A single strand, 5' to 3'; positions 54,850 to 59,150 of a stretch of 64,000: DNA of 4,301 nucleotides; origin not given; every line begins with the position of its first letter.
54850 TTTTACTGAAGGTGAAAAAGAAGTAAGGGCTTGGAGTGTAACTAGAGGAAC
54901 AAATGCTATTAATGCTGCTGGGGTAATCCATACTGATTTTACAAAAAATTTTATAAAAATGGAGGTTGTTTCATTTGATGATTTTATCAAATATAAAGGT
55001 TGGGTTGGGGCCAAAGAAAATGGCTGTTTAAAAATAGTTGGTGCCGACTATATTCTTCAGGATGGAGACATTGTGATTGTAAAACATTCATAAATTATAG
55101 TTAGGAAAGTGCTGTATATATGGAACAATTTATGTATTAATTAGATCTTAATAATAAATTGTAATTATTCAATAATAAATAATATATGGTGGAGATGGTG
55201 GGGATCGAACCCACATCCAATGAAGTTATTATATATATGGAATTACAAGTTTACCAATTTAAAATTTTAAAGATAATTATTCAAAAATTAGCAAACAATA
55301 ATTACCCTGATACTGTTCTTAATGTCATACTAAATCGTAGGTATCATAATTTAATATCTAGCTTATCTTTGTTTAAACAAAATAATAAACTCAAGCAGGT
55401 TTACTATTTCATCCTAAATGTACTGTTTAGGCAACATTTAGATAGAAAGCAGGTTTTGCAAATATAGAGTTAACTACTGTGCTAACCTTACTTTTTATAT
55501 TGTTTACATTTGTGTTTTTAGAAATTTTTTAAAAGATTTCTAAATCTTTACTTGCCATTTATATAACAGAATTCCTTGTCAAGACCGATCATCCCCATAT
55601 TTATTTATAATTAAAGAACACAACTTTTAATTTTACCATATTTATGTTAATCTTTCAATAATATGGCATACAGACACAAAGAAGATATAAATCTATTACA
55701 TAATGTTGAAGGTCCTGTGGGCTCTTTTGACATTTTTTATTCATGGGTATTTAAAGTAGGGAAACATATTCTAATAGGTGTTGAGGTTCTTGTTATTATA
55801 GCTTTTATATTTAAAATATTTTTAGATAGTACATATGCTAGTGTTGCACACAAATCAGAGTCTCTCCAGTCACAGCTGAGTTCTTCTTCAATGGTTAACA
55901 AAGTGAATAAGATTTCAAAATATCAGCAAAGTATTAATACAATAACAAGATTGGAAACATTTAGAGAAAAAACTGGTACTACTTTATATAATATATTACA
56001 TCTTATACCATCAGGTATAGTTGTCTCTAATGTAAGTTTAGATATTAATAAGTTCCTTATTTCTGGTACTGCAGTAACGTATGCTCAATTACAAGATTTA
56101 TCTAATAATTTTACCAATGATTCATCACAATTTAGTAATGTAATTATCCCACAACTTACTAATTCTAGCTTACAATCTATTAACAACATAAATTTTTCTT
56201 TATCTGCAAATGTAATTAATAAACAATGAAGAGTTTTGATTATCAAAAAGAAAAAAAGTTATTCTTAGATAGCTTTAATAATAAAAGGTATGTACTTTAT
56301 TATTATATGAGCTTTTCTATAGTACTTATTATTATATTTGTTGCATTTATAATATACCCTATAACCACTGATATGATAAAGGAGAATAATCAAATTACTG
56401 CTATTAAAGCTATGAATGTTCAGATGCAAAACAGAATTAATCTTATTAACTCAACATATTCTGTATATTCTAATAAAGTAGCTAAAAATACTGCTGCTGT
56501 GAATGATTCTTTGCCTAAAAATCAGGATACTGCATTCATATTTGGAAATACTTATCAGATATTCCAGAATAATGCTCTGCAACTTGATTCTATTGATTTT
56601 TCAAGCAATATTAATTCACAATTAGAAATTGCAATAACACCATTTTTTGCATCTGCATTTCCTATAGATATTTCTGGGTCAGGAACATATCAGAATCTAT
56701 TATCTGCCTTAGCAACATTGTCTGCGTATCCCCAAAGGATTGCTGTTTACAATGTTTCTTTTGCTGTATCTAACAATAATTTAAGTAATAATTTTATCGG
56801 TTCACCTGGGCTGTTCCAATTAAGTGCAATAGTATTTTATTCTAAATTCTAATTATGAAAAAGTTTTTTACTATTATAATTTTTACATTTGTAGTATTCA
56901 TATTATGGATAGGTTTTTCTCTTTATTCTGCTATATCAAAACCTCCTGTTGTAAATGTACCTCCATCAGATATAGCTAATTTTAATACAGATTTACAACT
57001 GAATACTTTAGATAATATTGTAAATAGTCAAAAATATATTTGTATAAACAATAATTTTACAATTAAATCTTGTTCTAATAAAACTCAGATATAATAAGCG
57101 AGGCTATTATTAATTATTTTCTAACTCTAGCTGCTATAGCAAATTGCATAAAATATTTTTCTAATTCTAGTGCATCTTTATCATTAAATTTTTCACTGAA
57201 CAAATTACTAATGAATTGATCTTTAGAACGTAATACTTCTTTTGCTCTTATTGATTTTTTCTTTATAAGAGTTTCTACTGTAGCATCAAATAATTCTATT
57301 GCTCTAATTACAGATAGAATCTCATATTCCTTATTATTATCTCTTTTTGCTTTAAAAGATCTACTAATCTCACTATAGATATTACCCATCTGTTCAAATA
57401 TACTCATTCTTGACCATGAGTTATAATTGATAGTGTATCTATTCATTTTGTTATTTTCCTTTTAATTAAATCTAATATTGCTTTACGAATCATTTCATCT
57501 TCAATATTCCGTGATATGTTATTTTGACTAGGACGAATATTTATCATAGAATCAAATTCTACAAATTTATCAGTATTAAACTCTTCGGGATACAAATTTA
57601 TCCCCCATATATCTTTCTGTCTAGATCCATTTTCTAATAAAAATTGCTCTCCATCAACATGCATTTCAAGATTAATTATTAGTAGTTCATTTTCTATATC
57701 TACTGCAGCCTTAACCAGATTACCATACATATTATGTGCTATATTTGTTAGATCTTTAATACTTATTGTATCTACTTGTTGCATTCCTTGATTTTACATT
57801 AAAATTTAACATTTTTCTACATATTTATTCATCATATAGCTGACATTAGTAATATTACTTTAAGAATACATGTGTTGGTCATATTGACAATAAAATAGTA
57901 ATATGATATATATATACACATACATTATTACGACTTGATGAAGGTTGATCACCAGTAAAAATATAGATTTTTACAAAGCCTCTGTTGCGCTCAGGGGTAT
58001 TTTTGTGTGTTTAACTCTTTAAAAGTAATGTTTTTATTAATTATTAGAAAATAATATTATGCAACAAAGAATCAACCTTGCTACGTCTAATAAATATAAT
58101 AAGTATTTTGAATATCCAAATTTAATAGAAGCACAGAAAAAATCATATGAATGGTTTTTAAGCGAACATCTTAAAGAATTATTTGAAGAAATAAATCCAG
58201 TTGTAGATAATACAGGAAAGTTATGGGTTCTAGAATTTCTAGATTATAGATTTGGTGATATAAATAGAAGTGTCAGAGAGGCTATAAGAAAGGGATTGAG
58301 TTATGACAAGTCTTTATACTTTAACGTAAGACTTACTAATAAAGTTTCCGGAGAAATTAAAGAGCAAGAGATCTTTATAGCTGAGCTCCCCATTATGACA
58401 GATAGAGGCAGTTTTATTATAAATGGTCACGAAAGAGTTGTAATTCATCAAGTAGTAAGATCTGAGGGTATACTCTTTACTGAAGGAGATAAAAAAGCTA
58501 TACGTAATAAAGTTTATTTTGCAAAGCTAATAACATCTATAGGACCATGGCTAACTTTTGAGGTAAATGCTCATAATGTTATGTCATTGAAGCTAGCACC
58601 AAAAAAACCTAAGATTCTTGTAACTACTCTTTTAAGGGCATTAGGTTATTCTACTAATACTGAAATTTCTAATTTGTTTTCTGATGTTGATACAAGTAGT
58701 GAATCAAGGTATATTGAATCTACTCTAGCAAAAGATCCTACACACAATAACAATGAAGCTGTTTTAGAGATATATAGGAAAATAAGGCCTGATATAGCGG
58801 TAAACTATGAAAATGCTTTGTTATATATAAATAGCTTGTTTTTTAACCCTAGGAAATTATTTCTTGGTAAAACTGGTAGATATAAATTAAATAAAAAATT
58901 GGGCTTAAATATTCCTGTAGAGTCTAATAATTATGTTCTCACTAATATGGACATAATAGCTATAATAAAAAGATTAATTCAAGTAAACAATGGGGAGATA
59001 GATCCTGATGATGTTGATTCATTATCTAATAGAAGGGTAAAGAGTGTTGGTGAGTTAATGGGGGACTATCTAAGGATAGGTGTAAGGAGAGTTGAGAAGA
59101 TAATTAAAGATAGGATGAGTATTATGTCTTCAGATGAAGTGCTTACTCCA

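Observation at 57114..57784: Overlapping two-gene cassette of small unknown proteins just upstream of the rpoB promoter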

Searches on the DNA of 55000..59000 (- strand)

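Call 66: search_rna_families(source=window, start=55000, end=59000, threshold=evalue, max_evalue=1)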
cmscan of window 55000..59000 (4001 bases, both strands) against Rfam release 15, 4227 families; matches with E-value up to 1: 2.
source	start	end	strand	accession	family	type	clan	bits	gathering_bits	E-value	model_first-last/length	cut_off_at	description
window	55187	55596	-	RF00023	tmRNA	Gene;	CL00001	78.3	47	6.6e-30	1-374/374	no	transfer-messenger RNA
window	58388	58468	+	RF01193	snoR20a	Gene; snRNA; snoRNA; CD-box;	-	29.4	42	0.096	1-90/90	no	Small nucleolar RNA snoR20a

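Call 67: search_rna_families(sources=[L002, L006, L007, L008, L009, L011, L013, L017, L018, L021, L028, L035, L036, L037, L039, L043, L044, L047], threshold=gathering)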
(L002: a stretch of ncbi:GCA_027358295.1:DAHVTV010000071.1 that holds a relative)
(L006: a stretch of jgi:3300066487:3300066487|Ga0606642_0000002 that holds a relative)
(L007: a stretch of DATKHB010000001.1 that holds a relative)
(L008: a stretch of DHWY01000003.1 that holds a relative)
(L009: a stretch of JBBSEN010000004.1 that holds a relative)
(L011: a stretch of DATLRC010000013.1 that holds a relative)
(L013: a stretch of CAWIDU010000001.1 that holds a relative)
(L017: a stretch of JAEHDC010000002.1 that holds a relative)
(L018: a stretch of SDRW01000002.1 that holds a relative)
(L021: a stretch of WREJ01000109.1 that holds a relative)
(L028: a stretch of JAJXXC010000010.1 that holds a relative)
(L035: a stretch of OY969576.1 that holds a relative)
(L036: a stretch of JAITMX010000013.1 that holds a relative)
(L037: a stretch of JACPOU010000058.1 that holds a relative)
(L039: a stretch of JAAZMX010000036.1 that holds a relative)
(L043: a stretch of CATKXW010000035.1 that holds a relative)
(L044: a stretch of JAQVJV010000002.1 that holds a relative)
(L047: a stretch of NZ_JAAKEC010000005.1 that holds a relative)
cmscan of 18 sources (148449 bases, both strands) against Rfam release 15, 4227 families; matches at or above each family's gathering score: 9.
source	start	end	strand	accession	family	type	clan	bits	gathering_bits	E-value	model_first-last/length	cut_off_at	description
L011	223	1660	+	RF00177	SSU_rRNA_bacteria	Gene; rRNA;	CL00111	1358.2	50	0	1-1533/1533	no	Bacterial small subunit ribosomal RNA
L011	5385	6951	+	RF02541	LSU_rRNA_bacteria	Gene; rRNA;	CL00112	1239.1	50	0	1-1445/2925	3'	Bacterial large subunit ribosomal RNA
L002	5722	5991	+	RF00230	T-box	Cis-reg; leader;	-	101.7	93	6.3e-21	1-219/219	no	T-box leader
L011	2364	2437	+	RF00005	tRNA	Gene; tRNA;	CL00001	70.6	29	5e-13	1-71/71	no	tRNA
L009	2720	2791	+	RF00005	tRNA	Gene; tRNA;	CL00001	69.3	29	1.2e-12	1-71/71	no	tRNA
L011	2463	2536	+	RF00005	tRNA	Gene; tRNA;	CL00001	67.1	29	4.4e-12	1-71/71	no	tRNA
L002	3363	3434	+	RF00005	tRNA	Gene; tRNA;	CL00001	65.6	29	1.2e-11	1-71/71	no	tRNA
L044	3810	3881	-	RF00005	tRNA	Gene; tRNA;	CL00001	56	29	5.1e-09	1-71/71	no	tRNA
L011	1781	1861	+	RF01998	group-II-D1D4-1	Intron;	CL00102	45.1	35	0.00015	1-84/84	no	Group II catalytic intron D1-D4-1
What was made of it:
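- Tried and rejected: None was found in the window or in 18 loci (calls 66, 67).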
